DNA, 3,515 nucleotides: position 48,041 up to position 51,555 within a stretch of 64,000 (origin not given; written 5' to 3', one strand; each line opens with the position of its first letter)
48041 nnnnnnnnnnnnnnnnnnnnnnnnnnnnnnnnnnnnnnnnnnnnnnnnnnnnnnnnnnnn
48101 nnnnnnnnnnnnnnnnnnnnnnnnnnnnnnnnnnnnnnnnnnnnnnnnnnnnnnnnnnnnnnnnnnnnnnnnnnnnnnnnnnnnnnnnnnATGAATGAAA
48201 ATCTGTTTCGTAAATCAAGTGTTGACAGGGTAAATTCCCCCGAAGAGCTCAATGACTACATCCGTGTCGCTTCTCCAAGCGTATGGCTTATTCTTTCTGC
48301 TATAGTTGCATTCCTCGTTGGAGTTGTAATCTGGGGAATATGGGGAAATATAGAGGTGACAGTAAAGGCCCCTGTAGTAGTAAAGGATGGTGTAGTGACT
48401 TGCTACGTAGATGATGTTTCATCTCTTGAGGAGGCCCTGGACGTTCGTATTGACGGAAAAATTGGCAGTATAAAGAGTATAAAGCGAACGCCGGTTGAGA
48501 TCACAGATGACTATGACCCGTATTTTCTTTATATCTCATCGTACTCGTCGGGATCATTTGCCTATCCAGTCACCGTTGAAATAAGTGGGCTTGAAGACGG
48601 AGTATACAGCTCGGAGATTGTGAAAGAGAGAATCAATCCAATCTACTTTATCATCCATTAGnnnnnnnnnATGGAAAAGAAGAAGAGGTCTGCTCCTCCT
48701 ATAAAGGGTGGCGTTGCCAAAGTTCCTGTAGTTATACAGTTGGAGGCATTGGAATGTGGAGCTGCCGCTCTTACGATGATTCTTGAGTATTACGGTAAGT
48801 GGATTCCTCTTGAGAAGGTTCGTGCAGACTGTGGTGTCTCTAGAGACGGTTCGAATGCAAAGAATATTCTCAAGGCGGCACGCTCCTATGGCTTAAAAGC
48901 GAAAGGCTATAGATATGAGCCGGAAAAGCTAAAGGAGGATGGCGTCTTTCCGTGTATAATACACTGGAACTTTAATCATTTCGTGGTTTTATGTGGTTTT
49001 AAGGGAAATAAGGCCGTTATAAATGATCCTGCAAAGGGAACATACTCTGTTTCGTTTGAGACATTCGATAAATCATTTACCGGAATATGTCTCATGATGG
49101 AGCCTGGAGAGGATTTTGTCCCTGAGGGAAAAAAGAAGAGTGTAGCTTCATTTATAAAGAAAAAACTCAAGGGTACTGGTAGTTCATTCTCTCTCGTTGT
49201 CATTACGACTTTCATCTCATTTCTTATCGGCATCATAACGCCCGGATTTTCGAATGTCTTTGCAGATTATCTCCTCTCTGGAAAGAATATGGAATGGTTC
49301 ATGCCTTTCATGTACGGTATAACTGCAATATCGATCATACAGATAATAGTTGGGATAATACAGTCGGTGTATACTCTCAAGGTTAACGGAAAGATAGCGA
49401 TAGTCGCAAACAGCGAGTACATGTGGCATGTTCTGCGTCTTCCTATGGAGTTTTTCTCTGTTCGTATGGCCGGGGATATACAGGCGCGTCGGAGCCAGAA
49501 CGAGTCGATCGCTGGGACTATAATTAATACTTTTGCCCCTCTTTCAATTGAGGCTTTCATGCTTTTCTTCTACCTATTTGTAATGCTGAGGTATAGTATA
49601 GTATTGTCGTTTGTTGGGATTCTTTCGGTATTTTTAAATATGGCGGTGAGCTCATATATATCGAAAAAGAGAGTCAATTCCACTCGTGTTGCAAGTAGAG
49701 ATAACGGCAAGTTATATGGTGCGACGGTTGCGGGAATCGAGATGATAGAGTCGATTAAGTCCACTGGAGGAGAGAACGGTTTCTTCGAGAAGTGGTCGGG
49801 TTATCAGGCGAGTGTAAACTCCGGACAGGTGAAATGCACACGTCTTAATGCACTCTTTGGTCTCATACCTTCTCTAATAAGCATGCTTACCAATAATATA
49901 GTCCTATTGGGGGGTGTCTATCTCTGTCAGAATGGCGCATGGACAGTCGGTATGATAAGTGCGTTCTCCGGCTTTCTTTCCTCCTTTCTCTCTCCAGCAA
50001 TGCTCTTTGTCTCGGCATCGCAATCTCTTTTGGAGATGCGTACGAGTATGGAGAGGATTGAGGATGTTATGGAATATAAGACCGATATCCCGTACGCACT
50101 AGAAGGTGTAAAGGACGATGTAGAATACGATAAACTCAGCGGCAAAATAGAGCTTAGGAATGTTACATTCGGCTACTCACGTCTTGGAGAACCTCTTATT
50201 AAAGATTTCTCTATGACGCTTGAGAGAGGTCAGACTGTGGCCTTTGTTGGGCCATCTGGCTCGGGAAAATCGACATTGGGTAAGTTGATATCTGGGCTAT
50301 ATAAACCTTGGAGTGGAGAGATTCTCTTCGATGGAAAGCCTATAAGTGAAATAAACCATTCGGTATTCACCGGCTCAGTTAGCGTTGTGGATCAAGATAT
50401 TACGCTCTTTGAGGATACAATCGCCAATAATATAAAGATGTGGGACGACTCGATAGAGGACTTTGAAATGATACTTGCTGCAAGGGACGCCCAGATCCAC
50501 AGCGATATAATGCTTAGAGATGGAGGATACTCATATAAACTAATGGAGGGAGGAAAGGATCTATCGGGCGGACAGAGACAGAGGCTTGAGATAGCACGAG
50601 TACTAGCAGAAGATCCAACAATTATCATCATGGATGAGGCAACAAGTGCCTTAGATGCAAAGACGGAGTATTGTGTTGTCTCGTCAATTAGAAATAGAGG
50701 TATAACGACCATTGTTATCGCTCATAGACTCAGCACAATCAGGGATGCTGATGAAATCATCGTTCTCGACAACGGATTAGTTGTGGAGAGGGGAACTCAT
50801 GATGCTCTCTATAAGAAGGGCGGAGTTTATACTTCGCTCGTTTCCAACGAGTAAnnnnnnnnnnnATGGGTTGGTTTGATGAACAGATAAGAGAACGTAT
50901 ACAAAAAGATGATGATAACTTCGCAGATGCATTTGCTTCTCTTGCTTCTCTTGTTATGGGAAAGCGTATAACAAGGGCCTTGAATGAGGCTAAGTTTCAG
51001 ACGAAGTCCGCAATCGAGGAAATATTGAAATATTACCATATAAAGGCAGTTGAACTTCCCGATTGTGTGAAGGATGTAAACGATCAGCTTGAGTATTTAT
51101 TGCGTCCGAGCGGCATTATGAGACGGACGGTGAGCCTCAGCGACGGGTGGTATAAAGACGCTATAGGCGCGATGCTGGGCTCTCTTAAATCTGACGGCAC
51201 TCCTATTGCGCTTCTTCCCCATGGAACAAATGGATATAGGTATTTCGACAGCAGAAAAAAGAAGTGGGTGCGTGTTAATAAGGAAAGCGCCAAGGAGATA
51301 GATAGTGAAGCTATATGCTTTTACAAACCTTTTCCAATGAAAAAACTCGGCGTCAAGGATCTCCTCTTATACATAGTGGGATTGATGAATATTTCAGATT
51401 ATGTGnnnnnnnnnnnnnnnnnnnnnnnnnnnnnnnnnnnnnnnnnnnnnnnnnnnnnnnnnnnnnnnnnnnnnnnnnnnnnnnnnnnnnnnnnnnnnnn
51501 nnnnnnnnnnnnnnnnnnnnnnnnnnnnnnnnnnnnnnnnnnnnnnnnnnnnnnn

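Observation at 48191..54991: Nif11-leader precursor + RRE-rSAM/SPASM maturase + NHLM-type two-ABC export set: candidate uncharacterised RiPP / modified small-protein locus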

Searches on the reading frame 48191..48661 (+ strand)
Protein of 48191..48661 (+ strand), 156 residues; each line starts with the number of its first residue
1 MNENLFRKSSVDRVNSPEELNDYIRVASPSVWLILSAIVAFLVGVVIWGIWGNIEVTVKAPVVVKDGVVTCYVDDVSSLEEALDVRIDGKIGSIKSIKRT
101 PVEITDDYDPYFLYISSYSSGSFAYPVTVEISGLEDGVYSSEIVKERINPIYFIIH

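Call 3: search_protein_families(library=ncbifam, proteins=[window:48191-48661:+], max_evalue=0.01)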
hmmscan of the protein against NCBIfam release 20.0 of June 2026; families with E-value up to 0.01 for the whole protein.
window:48191-48661:+ (156 aa): 2 families
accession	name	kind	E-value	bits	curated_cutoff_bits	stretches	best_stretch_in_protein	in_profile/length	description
TIGR03794.1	NHLM_micro_HlyD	equivalog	2e-10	40.1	156.2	1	13-64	1-52/421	NHLP bacteriocin system secretion protein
TIGR00996.1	Mtu_fam_mce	paralog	0.0009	18.5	140.5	1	36-101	3-68/291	MCE family protein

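Call 4: search_protein_families(library=pfam, proteins=[window:48191-48661:+], max_evalue=0.01)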
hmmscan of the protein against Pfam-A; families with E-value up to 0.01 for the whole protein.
window:48191-48661:+ (156 aa): 1 family
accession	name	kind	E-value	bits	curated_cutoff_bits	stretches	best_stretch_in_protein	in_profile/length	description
PF16531.10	SAS-6_N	-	0.0025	18.4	25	1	79-123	26-68/135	Centriolar protein SAS N-terminal domain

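Call 79: search_protein_families(library=padloc, proteins=[window:48191-48661:+], max_evalue=0.001)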
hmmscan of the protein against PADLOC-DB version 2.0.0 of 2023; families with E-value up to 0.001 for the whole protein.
window:48191-48661:+ (156 aa): 0 families

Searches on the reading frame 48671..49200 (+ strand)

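Call 55: search_solved_structures(query=window:48671-49200:+, max_evalue=0.001, show_alignments=2)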
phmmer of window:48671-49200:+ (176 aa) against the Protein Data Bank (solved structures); distinct sequences matched with E-value up to 0.001: 12.
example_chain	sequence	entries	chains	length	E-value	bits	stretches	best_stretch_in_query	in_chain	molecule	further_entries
6mpz_A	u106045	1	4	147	3.3e-70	238.7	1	5-148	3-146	Double Glycine Motif Protease domain from AMS/PCAT Transporter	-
4ry2_A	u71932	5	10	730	1.5e-18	70.5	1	20-151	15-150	ABC-type bacteriocin transporter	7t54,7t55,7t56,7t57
4s0f_A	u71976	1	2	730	1.5e-18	70.5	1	20-151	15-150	ABC-type bacteriocin transporter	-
8vp3_A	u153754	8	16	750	1.6e-18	70.4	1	20-151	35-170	ABC-type bacteriocin transporter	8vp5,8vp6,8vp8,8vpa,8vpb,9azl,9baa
7n87_A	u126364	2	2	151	1.9e-18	70.1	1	20-149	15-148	ABC-type bacteriocin transporter | Peptidase C39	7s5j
6v9z_A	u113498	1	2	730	2.7e-17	66.4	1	20-151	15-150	ABC-type bacteriocin transporter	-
8vp9_A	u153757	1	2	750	4.1e-17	65.8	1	21-151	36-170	ABC-type bacteriocin transporter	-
8hf4_A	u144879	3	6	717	9.2e-12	48.4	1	23-170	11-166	Transport/processing ATP-binding protein ComA | Competence factor transporting ATP-binding protein/permease ComA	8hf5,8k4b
8hf6_A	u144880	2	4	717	9.2e-12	48.4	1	23-170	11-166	Competence factor transporting ATP-binding protein/permease ComA | Transport/processing ATP-binding protein ComA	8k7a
8hf7_A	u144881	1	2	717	9.2e-12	48.4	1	23-170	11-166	Competence factor transporting ATP-binding protein/permease ComA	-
3k8u_A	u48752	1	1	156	2e-10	44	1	20-152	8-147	Putative ABC transporter, ATP-binding protein ComA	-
5xe8_A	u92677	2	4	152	2e-10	44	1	20-152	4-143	Putative ABC transporter, ATP-binding protein ComA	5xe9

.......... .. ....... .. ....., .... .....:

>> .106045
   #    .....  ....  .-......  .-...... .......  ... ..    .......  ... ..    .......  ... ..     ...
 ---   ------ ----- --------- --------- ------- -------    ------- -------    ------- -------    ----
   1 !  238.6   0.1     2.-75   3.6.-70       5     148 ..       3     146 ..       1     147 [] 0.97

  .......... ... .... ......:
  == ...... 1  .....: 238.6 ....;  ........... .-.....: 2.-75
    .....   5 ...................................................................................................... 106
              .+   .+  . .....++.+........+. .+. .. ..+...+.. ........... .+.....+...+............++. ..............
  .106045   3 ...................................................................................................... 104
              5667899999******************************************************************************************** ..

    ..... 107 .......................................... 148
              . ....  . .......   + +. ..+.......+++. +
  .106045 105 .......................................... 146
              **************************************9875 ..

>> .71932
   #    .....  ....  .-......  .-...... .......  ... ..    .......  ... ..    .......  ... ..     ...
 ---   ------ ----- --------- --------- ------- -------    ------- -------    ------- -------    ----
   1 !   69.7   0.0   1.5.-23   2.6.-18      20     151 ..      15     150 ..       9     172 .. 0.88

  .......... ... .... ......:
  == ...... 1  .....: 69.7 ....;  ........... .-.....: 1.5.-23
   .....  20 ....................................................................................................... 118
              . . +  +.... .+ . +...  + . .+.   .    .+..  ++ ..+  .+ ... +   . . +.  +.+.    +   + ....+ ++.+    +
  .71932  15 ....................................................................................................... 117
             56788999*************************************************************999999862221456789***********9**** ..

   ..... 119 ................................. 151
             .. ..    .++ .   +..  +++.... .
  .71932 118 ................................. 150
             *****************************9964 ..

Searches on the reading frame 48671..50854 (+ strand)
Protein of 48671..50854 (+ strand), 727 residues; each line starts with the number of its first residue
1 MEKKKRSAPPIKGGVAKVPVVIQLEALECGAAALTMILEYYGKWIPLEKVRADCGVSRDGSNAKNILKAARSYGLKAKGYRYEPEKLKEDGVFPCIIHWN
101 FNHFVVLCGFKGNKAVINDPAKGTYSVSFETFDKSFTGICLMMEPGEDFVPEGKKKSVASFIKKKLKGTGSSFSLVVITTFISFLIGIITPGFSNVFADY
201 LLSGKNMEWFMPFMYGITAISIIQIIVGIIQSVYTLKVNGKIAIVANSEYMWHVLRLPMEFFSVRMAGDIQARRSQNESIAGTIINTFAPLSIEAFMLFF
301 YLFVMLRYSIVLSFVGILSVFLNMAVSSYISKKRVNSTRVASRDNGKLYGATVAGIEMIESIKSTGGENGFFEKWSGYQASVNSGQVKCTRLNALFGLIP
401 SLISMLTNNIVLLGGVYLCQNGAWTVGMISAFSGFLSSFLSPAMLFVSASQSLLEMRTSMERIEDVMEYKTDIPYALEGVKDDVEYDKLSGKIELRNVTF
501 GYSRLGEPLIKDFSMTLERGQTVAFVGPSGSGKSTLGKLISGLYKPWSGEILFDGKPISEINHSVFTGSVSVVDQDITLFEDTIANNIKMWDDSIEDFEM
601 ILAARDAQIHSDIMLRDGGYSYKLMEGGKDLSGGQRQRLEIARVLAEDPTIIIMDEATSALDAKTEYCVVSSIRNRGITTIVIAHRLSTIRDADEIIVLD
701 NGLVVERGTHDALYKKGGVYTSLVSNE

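Call 3: search_protein_families(library=ncbifam, proteins=[window:48671-50854:+], max_evalue=0.01)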
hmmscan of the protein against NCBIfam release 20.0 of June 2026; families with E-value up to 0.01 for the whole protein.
window:48671-50854:+ (727 aa): 190 families (the best 25 are shown)
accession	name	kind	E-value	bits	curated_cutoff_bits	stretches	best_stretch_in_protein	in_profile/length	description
TIGR03796.1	NHLM_micro_ABC1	equivalog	8.4e-267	887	853.3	1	17-724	1-709/710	NHLP family bacteriocin export ABC transporter peptidase/permease/ATPase subunit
TIGR01846.1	type_I_sec_HlyB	subfamily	7.1e-108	361.7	725.55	1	32-724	3-689/694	type I secretion system permease/ATPase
TIGR03797.1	NHLM_micro_ABC2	equivalog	1.4e-104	351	709.4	1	66-725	35-683/686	NHLP bacteriocin export ABC transporter permease/ATPase subunit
TIGR01193.1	bacteriocin_ABC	subfamily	2.5e-97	327.1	523.85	1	24-725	2-707/708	peptide cleavage/export ABC transporter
TIGR03375.1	type_I_sec_LssB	subfamily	2.3e-92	310.4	693.1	1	32-715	5-690/696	type I secretion system permease/ATPase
TIGR02203.1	MsbA_lipidA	equivalog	4.3e-86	289.6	602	1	181-724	33-566/572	lipid A export permease/ATP-binding protein MsbA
TIGR00958.1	3a01208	subfamily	1.5e-84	284.6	874.6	1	173-724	163-711/711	antigen peptide transporter 2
TIGR02204.1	MsbA_rel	hypoth_equivalog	2.2e-74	251.1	780.4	1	202-724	49-572/576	ABC transporter, permease/ATP-binding protein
NF010178.0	PRK13657.1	equivalog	3.2e-74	250.4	733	1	210-725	55-568/588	glucan ABC transporter ATP-binding protein/ permease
NF045513.1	HepA_fam_ABC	equivalog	1.8e-73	248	725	1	223-718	107-600/610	heterocyst formation ABC transporter subunit HepA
NF052233.1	CphA_assoc_ABC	equivalog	4.8e-70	236.8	880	1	173-724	190-740/766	cyanophycin metabolism-associated ABC transporter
NF045998.1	cleave_ABC_plasm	equivalog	8.1e-69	232.6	500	1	23-673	2-645/673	Mbov_0121 family peptidase domain-containing ABC transporter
NF008381.0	PRK11176.1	equivalog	1.3e-67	228.6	867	1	172-723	31-575/582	lipid A ABC transporter ATP-binding protein/permease MsbA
TIGR01842.1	type_I_sec_PrtD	subfamily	8.4e-67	225.9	510.15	1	172-715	7-542/544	type I secretion system permease/ATPase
NF008056.1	PRK10790.1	equivalog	1.1e-61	209.1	746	1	173-721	25-569/584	SmdB family multidrug efflux ABC transporter permease/ATP-binding protein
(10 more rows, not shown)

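Call 4: search_protein_families(library=pfam, proteins=[window:48671-50854:+], max_evalue=0.01)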
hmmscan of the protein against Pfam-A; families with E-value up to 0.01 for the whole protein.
window:48671-50854:+ (727 aa): 6 families
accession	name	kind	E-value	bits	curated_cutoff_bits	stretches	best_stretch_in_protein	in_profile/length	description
PF03412.21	Peptidase_C39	-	9.6e-36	123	22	1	18-147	2-132/133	Peptidase C39 family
PF00005.33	ABC_tran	-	2.6e-32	112.7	25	1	511-659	2-137/137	ABC transporter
PF00664.28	ABC_membrane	-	2.9e-23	83.4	28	1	175-441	3-272/274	ABC transporter transmembrane region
PF02463.25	SMC_N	-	4.4e-06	26.7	40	1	630-697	136-209/220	RecF/RecN/SMC N terminal domain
PF13529.12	Peptidase_C39_2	-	0.00015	22.8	24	0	17-64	2-51/143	Peptidase_C39 like family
PF13555.12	AAA_29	-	0.0099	16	27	0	515-536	17-38/61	P-loop containing region of AAA domain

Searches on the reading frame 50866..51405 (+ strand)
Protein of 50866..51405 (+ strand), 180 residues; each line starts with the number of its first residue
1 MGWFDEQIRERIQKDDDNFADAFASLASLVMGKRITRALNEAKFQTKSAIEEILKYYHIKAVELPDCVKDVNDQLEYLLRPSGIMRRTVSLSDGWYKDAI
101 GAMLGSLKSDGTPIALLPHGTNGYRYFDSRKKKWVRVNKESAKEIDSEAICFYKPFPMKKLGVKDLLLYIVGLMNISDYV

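Call 56: search_solved_structures(query=window:50866-51405:+, max_evalue=1, show_alignments=2)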
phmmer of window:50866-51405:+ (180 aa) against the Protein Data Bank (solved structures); distinct sequences matched with E-value up to 1: 2.
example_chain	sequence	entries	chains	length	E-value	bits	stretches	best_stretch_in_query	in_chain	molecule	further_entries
2nv9_A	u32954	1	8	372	0.83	12.8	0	16-78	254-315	A207R protein, arginine decarboxylase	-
2nva_A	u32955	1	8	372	0.84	12.8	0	16-78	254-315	arginine decarboxylase, A207R protein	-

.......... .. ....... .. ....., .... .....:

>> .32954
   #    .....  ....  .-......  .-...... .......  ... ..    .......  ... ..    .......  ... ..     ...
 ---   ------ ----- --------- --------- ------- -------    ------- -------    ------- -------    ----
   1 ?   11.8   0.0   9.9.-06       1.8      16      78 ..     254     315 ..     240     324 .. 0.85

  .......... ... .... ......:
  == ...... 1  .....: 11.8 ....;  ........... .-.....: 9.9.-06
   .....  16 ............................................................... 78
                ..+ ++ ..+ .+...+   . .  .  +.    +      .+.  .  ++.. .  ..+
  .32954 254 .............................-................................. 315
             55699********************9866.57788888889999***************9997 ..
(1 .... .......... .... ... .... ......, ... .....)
